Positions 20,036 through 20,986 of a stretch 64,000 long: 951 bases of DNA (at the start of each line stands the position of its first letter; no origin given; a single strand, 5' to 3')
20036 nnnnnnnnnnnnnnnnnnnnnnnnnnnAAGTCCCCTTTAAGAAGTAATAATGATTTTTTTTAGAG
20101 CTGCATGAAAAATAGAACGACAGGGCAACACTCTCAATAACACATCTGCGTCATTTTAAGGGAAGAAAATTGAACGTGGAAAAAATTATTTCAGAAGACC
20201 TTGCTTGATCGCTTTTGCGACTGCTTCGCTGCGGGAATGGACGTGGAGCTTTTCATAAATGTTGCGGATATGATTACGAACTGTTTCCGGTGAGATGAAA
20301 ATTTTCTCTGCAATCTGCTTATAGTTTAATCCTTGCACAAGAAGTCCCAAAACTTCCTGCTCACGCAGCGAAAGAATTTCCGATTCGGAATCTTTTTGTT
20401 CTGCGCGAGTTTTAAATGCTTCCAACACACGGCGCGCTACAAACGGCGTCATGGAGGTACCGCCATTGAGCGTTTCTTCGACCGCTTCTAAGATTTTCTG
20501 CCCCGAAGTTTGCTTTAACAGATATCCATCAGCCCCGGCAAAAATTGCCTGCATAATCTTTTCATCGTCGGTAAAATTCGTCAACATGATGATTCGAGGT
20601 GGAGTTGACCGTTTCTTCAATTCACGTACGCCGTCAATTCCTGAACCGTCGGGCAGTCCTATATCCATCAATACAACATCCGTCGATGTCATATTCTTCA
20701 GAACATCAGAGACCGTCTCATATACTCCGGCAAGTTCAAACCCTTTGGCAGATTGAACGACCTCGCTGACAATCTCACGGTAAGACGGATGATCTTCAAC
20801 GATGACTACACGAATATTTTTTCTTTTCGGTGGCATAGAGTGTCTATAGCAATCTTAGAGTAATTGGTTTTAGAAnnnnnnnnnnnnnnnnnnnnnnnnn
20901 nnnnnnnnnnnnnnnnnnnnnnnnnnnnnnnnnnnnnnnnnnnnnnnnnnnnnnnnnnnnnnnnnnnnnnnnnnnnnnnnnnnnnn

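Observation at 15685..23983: Propeller-sensor two-component system directly upstream of tandem paralogous BNR/Asp-box T9SS-secreted beta-propellers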

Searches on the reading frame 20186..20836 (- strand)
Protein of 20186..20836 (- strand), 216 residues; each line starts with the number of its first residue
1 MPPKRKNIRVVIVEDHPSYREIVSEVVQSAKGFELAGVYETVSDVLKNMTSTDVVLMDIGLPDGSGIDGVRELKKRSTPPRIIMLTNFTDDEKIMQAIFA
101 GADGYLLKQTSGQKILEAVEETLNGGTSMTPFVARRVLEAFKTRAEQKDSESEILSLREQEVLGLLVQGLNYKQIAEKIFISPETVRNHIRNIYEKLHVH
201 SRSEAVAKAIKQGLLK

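Call 4: search_protein_families(library=pfam, proteins=[window:20186-20836:-], max_evalue=0.01)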
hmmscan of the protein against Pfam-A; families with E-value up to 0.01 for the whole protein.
window:20186-20836:- (216 aa): 11 families
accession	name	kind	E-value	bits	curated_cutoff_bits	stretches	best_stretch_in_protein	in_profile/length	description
PF00072.30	Response_reg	-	4.2e-21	75.6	30.2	1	10-120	1-111/111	Response regulator receiver domain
PF00196.25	GerE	-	6.3e-20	71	23.5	1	154-208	2-56/57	Bacterial regulatory proteins, luxR family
PF08281.18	Sigma70_r4_2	-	3.4e-05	23.9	25.7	1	155-197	11-54/54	Sigma-70, region 4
PF04545.22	Sigma70_r4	-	8.8e-05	22.4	24.1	1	150-197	8-48/50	Sigma-70, region 4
PF13384.12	HTH_23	-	0.00033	20.8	24.6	1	160-192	8-40/50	Homeodomain-like domain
PF13556.12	HTH_30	-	0.00044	20.4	27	1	166-201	9-44/59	PucR C-terminal helix-turn-helix domain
PF13412.12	HTH_24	-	0.00057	19.9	21.9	1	169-191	17-39/48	Winged helix-turn-helix DNA-binding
PF14493.12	HTH_40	-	0.003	18.3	27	1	160-198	3-41/89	Helix-turn-helix domain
PF10466.14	Inhibitor_I34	-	0.0042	18.1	25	0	22-53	7-37/69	Saccharopepsin inhibitor I34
PF13518.12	HTH_28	-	0.0065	17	25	0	161-191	4-34/52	Helix-turn-helix domain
PF04967.18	HTH_10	-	0.0079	16.4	23.1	0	171-197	25-51/53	HTH DNA binding domain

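Call 5: search_protein_families(library=ncbifam, proteins=[window:20186-20836:-], max_evalue=0.01)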
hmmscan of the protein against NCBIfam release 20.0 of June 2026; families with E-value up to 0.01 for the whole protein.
window:20186-20836:- (216 aa): 105 families (the best 25 are shown)
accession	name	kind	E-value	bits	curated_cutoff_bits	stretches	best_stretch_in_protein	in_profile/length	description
NF047785.1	respo_reg_MadR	equivalog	1.1e-35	122.9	300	1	8-215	1-209/209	MadR family response regulator transcription factor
NF052445.1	RespRegMctR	equivalog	1.7e-35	122.3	300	1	8-214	2-204/205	two-component system response regulator MctR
NF007935.0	PRK10651.1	equivalog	3.9e-34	117.7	250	1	6-207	5-208/216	two-component system response regulator NarL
NF007708.0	PRK10403.1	equivalog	5.1e-33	114.3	343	1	4-206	3-205/215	nitrate/nitrite response regulator protein NarP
NF011896.0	PRK15369.1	equivalog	1.5e-30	106.4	242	1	6-214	2-209/211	two component system response regulator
NF007018.1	PRK09483.1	equivalog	6.9e-27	94.5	280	1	8-215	2-209/217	UvrY/SirA/GacA family response regulator transcription factor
NF007403.0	PRK09935.1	equivalog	2.5e-22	79.5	271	1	7-210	3-205/210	fimbria biosynthesis transcriptional regulator FimZ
NF006900.1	PRK09390.1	equivalog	4.4e-21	75.3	255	1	7-212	4-200/203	response regulator FixJ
NF007419.0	PRK09958.1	equivalog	6.9e-21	74.8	251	1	10-203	3-192/204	acid-sensing system DNA-binding response regulator EvgA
NF007685.0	PRK10360.1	equivalog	1.1e-19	71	258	1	8-205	2-188/196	response regulator transcription factor UhpA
NF041830.1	RR_TF_ErdR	exception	2.3e-18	66.7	390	1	9-206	3-202/213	response regulator transcription factor ErdR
NF007505.1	PRK10100.1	equivalog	1.6e-15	57.3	250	1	40-209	29-199/204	biofilm master transcriptional regulator CsgD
NF041367.1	CheY_Halo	equivalog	2.9e-15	56.6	200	1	10-122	1-113/114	chemotaxis protein CheY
TIGR02875.1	spore_0_A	equivalog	2.6e-14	53.1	200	1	7-174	2-172/262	sporulation transcription factor Spo0A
TIGR03020.2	EpsA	equivalog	5e-14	52.5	170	1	139-210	175-246/247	XrtB/PEP-CTERM-associated transcriptional regulator EpsA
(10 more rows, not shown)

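Call 84: list_cluster_members(proteins=[P0001, P0121, P0122, P0123, window:20186-20836:-])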
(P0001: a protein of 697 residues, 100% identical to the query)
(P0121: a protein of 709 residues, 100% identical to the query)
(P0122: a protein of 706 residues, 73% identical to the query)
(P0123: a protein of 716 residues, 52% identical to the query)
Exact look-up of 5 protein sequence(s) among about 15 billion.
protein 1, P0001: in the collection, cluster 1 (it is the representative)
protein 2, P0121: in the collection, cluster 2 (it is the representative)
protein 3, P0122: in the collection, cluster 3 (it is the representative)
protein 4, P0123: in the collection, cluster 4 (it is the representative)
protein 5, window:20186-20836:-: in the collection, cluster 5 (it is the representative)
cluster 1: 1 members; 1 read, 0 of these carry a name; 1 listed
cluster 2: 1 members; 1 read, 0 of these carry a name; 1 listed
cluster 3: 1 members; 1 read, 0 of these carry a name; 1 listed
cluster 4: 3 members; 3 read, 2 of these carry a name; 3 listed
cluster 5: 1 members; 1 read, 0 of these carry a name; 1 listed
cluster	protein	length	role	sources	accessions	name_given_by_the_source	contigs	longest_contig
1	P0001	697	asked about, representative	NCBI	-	-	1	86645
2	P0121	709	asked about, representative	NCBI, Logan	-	-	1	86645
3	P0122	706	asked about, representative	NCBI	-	-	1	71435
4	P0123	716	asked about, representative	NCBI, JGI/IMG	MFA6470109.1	MAG: YCF48-related protein [Bacteroidota bacterium]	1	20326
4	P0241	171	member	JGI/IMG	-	hypothetical protein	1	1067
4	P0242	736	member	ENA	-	-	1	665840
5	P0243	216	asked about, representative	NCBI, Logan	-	-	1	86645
